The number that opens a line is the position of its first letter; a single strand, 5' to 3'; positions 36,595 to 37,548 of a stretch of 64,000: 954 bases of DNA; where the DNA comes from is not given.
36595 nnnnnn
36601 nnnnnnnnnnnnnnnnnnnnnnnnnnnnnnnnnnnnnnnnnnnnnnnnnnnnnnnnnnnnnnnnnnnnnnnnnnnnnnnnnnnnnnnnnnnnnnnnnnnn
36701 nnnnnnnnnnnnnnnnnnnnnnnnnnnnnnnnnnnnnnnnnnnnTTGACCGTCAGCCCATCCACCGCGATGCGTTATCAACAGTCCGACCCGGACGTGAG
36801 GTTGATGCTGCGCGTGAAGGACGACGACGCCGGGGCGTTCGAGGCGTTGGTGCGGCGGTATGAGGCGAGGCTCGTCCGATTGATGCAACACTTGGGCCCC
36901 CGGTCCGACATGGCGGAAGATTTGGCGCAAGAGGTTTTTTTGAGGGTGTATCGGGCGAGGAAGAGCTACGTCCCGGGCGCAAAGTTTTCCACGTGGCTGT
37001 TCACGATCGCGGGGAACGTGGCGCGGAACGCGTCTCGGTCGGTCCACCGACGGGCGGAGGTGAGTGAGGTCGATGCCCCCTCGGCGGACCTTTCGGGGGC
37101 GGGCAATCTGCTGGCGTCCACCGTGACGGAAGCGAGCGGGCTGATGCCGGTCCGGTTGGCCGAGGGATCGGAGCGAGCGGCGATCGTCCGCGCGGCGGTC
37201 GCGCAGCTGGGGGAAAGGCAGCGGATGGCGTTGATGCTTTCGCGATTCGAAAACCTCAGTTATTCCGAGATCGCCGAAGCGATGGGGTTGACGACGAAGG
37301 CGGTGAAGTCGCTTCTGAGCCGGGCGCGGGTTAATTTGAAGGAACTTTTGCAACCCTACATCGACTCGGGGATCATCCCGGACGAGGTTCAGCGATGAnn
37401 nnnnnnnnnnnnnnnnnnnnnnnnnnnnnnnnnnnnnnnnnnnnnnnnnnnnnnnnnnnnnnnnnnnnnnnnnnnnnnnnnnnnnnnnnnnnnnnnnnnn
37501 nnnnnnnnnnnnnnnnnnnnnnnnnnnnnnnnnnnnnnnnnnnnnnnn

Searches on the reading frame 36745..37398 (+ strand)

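Call 5: search_protein_families(library=pfam, proteins=[window:36745-37398:+], max_evalue=0.01)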
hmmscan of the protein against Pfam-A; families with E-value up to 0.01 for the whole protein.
window:36745-37398:+ (217 aa): 9 families
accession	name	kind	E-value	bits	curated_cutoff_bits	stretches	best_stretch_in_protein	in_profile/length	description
PF04542.20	Sigma70_r2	-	9.1e-17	61.1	24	1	35-101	1-69/71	Sigma-70 region 2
PF08281.18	Sigma70_r4_2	-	2.8e-16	59.3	25.7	1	147-197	3-53/54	Sigma-70, region 4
PF04545.22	Sigma70_r4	-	1.2e-11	44.4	24.1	1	151-200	1-50/50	Sigma-70, region 4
PF22233.2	PhyR_sigma-like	-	0.0002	21.5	27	1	157-195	6-44/50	Response regulator PhyR, sigma-like domain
PF07638.17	Sigma70_ECF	-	0.0004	20.8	21.1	0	153-199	134-180/185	ECF sigma factor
PF04297.20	UPF0122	-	0.00062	20.4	22.7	0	155-199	18-62/101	Putative helix-turn-helix protein, YlxM / p13 like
PF21476.4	PF0610-like_N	-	0.00074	20.1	33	1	158-187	3-31/50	PF0610-like, N-terminal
PF08280.17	HTH_Mga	-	0.0075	16.7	23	0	163-198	13-47/59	M protein trans-acting positive regulator (MGA) HTH domain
PF13384.12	HTH_23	-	0.0081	16.4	24.6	0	157-193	6-40/50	Homeodomain-like domain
